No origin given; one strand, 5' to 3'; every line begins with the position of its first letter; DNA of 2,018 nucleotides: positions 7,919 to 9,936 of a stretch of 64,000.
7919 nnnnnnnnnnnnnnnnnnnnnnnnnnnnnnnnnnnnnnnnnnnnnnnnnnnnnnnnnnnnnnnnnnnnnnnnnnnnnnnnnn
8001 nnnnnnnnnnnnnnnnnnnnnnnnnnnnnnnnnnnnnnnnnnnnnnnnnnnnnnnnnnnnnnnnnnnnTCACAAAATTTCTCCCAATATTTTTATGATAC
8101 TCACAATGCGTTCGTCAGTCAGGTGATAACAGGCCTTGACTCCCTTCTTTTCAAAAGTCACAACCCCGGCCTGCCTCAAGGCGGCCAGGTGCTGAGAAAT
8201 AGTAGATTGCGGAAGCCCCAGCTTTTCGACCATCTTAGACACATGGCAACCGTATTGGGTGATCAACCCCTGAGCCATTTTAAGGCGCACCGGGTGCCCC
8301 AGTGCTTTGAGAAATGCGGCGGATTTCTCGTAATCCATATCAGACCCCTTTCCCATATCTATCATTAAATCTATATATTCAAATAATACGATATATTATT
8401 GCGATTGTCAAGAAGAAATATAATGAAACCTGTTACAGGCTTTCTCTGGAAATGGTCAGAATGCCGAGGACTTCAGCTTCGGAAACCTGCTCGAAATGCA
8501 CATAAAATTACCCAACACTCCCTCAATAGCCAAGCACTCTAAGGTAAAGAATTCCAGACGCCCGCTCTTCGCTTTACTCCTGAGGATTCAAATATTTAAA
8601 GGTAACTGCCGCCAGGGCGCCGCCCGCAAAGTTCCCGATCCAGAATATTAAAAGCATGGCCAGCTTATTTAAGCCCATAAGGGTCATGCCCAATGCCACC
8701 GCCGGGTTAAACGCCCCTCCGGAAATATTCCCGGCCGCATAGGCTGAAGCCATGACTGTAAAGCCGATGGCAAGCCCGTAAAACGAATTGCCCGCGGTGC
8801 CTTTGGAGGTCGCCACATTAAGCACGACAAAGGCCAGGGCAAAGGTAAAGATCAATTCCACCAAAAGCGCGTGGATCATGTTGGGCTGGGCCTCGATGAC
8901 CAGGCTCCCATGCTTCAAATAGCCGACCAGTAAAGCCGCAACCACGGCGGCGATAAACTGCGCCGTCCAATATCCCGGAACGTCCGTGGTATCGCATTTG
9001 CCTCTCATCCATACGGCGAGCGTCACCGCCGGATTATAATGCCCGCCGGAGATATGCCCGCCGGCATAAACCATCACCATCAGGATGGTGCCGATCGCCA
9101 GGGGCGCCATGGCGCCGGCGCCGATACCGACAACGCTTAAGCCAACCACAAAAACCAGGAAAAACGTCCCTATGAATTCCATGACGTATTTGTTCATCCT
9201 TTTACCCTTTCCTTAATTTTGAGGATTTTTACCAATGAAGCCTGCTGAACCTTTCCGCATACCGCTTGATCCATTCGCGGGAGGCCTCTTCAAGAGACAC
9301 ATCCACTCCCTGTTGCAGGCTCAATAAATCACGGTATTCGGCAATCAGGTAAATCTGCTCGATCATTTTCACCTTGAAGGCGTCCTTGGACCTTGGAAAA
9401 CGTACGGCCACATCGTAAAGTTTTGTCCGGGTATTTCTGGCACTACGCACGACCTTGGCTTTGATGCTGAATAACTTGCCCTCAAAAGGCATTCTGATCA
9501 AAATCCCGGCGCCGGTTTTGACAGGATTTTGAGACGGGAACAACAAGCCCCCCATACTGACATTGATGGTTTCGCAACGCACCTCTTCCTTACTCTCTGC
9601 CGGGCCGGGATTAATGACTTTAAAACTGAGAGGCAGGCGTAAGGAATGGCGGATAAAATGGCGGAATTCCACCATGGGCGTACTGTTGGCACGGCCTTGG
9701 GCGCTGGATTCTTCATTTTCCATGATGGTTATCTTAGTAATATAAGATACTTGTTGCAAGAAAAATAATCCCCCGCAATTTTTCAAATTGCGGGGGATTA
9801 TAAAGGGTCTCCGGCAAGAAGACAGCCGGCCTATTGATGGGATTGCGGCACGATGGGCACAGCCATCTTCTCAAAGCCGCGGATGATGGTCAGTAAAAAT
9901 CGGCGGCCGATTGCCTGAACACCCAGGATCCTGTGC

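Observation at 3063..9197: ArsR-headed efflux operon with TolC and RND pump but no periplasmic adaptor, followed by thiol/sulfur-flavoured small membrane proteins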

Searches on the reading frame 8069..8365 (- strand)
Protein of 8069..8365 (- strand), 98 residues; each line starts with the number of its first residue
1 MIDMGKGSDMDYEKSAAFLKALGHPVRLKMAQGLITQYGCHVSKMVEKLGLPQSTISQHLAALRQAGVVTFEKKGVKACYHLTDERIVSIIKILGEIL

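Call 4: search_protein_families(library=pfam, proteins=[window:8069-8365:-], max_evalue=0.01)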
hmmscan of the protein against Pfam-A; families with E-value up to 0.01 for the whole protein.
window:8069-8365:- (98 aa): 12 families
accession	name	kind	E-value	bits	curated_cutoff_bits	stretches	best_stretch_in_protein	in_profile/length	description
PF01022.26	HTH_5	-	6.6e-09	35.9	22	1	40-70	16-46/47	Bacterial regulatory protein, arsR family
PF12840.13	HTH_20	-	7.2e-07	29.5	27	1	22-70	1-49/51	Helix-turn-helix domain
PF09339.16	HTH_IclR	-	0.00051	20.2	22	1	41-70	20-49/52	IclR helix-turn-helix domain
PF01978.25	TrmB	-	0.00055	20.2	25.6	1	40-84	23-66/68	Sugar-specific transcriptional regulator TrmB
PF13412.12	HTH_24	-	0.00081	19.4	21.9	1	47-70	25-48/48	Winged helix-turn-helix DNA-binding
PF14493.12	HTH_40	-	0.0018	18.9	27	1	37-94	10-61/89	Helix-turn-helix domain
PF12802.13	MarR_2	-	0.0018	18.8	27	1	40-72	21-53/61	MarR family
PF13601.12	HTH_34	-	0.002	18.7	27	1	26-74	1-49/80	Winged helix DNA-binding domain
PF07848.18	PaaX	-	0.0035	18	24.8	1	44-85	28-69/70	PaaX-like protein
PF24034.1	DUF7343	-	0.0045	17.2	27.6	1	43-75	22-54/62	Domain of unknown function (DUF7343)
PF01047.28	MarR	-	0.0059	16.9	24.6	1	38-73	16-51/59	MarR family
PF00126.33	HTH_1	-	0.0069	16.8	26.6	1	47-73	21-48/60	Bacterial regulatory helix-turn-helix protein, lysR family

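Call 5: search_protein_families(library=ncbifam, proteins=[window:8069-8365:-], max_evalue=0.01)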
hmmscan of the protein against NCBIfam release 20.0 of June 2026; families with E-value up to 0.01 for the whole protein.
window:8069-8365:- (98 aa): 12 families
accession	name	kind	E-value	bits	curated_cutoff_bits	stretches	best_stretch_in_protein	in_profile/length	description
NF033788.1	HTH_metalloreg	subfamily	8.2e-22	76.8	55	1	16-90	2-76/77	metalloregulator ArsR/SmtB family transcription factor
NF052532.1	TransRegPagRBaca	equivalog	2e-14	53.5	170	1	9-97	11-98/99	transcriptional repressor PagR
NF040642.1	sulf_sens_BigR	equivalog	5.9e-14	51.9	155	1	14-97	9-91/95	sulfite-sensing transcriptional repressor BigR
NF045707.1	Dbac_1936_reg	equivalog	4.2e-13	49.2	115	1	11-95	3-86/99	ArsR/SmtB-type metalloregulator TsoR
NF041413.1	ArsR_Rv2640c_fam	equivalog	1.8e-12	47.7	155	1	16-94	33-113/118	Rv2640c family ArsR-like transcriptional regulator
NF047906.1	CdPbTransRegCmtR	equivalog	6.4e-10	38.9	150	1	20-94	16-89/104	Cd(II)/Pb(II)-sensing metalloregulatory transcriptional regulator CmtR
NF033789.1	repress_SdpR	subfamily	3.8e-09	36.3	100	1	19-85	2-67/79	autorepressor SdpR family transcription factor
NF053755.1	MsvR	equivalog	2.8e-05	23.9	220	1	19-73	7-60/236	transcriptional factor MsvR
NF005061.0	PRK06474.1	equivalog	3.4e-05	23.8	121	1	21-71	7-59/178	hypothetical protein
TIGR02944.1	suf_reg_Xantho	equivalog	0.00072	19.9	110.65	1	41-94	27-80/130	SUF system Fe-S cluster assembly regulator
NF007528.0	PRK10141.1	subfamily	0.00097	19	97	1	19-83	10-74/117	metalloregulator ArsR/SmtB family transcription factor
TIGR01884.1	cas_HTH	subfamily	0.0018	17.7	60.2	1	37-76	154-194/202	CRISPR-associated CARF protein Csa3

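Call 70: search_solved_structures(query=window:8069-8365:-, max_evalue=0.001, show_alignments=2)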
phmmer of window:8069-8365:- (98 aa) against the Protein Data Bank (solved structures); distinct sequences matched with E-value up to 0.001: 20.
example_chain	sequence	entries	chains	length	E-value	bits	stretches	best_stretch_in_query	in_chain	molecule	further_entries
2zkz_A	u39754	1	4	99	1.8e-12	50.6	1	10-97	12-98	Transcriptional repressor pagR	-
8qkf_A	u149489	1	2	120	4.1e-10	43.1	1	13-91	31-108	ArsR family transcriptional regulator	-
5znx_A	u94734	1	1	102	4.7e-09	39.7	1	9-95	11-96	Transcriptional activator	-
3jth_A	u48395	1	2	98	5.4e-09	39.5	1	9-95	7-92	Transcription activator HlyU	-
3pqj_A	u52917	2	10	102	1.1e-08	38.5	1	14-94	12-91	Biofilm growth-associated repressor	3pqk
3cuo_A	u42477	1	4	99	2.1e-08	37.6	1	12-95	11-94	Uncharacterized HTH-type transcriptional regulator ygaV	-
4omy_A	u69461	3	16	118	5.4e-08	36.3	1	12-97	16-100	NolR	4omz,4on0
6jmi_A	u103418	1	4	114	1.1e-07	35.4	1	11-95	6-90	Uncharacterized HTH-type transcriptional regulator Rv0081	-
4k2e_A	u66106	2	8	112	2.2e-06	31.2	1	12-95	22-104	Transcriptional activator HlyU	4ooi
1u2w_A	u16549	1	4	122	7.7e-06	29.5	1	11-93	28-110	Cadmium efflux system accessory protein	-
2jsc_A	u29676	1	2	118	9.4e-06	29.2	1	16-95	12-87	Transcriptional regulator Rv1994c/MT2050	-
1r22_A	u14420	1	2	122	9.9e-06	29.1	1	15-91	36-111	Transcriptional repressor smtB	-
6j05_A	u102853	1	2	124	1.1e-05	29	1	15-82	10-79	Transcriptional regulator ArsR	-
1r1t_A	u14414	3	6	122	1.2e-05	28.8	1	15-91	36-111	Transcriptional repressor smtB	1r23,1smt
6j0e_A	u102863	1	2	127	2.5e-05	27.9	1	10-82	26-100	Arsenic responsive repressor ArsR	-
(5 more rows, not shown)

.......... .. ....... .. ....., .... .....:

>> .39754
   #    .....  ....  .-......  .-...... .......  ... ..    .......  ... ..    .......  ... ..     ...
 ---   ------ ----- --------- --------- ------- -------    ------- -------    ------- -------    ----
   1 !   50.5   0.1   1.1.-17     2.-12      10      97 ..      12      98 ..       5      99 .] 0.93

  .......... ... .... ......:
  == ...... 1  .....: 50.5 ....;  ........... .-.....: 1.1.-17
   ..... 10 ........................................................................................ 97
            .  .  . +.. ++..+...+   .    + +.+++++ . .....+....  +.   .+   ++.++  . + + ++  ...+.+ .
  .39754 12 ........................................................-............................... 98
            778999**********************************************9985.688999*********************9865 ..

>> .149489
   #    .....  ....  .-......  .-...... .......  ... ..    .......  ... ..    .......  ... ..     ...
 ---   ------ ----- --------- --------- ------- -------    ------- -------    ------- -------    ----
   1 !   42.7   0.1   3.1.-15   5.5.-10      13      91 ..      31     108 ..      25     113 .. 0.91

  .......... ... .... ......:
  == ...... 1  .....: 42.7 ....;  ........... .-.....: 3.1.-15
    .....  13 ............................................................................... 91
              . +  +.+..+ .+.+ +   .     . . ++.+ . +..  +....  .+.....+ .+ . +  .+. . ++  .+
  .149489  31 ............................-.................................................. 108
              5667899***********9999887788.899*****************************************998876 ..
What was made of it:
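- On BigR/SqrR/YgaV persulfide sensors: These proteins are nevertheless among the closest solved relatives (call 70).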

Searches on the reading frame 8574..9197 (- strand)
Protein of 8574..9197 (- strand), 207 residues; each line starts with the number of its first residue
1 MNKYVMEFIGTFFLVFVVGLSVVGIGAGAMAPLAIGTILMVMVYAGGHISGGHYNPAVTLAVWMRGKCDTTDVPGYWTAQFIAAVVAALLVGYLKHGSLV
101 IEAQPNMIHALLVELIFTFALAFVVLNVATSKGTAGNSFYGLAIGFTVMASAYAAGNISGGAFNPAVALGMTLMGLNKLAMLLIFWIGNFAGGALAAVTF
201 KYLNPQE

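Call 4: search_protein_families(library=pfam, proteins=[window:8574-9197:-], max_evalue=0.01)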
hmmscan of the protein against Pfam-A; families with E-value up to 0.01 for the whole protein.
window:8574-9197:- (207 aa): 1 family
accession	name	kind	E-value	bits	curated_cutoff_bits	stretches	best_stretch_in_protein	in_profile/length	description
PF00230.25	MIP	-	4.8e-33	115.3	25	1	3-199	10-221/222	Major intrinsic protein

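Call 5: search_protein_families(library=ncbifam, proteins=[window:8574-9197:-], max_evalue=0.01)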
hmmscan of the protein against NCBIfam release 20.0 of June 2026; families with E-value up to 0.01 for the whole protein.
window:8574-9197:- (207 aa): 3 families
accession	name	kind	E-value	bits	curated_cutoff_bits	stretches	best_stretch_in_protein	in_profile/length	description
TIGR00861.1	MIP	subfamily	2.6e-31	109.2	171.25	1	7-199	2-223/224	MIP family channel protein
NF003838.0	PRK05420.1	equivalog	5.2e-26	91.5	256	2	1-145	2-167/231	aquaporin Z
NF045553.1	AquGlycerPorinGla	equivalog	3.1e-07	29.9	400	1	2-94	7-108/290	aquaglyceroporin Gla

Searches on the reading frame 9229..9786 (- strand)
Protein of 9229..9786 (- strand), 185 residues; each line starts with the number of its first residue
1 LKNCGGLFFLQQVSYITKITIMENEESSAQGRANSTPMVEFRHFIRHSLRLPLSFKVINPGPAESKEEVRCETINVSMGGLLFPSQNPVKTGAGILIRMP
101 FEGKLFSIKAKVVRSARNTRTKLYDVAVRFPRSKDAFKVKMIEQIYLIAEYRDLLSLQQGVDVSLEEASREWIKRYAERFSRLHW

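Call 4: search_protein_families(library=pfam, proteins=[window:9229-9786:-], max_evalue=0.01)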
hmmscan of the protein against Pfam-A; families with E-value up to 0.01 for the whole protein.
window:9229-9786:- (185 aa): 1 family
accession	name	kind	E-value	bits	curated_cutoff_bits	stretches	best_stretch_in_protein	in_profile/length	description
PF07238.19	PilZ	-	1e-08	35.8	22.5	1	48-132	5-87/102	PilZ domain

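Call 5: search_protein_families(library=ncbifam, proteins=[window:9229-9786:-], max_evalue=0.01)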
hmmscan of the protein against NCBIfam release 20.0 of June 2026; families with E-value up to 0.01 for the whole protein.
window:9229-9786:- (185 aa): 1 family
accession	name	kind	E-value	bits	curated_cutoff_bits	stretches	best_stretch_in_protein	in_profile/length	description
TIGR02266.1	gmx_TIGR02266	paralog_domain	4.8e-06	26.7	68.7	1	64-140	12-90/96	TIGR02266 family protein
